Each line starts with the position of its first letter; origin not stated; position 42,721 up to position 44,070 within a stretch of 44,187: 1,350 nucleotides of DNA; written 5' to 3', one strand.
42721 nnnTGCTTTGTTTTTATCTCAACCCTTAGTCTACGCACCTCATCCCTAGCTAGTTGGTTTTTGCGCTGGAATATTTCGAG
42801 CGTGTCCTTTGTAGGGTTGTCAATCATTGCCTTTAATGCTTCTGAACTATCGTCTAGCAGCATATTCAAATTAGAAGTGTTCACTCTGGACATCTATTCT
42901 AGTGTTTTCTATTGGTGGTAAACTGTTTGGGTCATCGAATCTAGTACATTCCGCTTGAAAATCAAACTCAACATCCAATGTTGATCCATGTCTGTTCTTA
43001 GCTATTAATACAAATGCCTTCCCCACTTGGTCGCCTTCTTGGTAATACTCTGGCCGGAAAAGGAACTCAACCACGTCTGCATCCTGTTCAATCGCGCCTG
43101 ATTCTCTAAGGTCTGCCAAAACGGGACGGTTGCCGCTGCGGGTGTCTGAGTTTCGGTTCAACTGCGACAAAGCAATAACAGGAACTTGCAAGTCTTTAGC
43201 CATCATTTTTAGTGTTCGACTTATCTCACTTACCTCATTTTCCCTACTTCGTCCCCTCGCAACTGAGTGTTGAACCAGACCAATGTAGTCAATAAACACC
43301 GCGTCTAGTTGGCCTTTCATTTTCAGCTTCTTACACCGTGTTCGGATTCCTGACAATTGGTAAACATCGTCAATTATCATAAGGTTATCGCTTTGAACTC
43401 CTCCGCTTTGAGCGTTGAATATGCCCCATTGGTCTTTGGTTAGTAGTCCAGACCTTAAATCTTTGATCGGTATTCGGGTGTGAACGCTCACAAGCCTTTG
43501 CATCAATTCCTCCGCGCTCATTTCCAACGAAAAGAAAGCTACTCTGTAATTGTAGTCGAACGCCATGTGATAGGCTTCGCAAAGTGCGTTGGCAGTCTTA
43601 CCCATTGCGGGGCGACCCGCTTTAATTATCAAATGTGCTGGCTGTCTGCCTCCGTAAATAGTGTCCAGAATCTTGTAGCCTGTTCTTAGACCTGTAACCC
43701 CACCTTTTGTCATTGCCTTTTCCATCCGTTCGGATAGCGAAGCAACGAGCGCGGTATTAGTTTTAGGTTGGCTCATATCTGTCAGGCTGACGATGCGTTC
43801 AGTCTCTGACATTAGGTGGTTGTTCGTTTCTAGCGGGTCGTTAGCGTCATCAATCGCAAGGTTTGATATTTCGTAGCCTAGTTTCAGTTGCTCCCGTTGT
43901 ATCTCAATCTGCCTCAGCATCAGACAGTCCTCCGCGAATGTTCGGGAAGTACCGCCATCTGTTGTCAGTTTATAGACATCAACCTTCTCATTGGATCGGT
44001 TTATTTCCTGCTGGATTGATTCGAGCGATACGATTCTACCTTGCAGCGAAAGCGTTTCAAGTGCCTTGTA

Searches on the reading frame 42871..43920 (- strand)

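Call 57: search_protein_families(library=pfam, proteins=[window:42871-43920:-], max_evalue=0.001)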
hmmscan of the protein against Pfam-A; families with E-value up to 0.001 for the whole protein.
window:42871-43920:- (349 aa): 3 families
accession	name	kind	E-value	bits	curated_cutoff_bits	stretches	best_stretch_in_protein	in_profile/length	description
PF03796.21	DnaB_C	-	7.1e-84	281.6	27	1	77-330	1-255/255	DnaB-like helicase C terminal domain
PF06745.19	ATPase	-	0.00018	21.4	26.6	1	79-258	2-168/231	KaiC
PF13481.12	AAA_25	-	0.00079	19.5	27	0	94-257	32-193/195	AAA domain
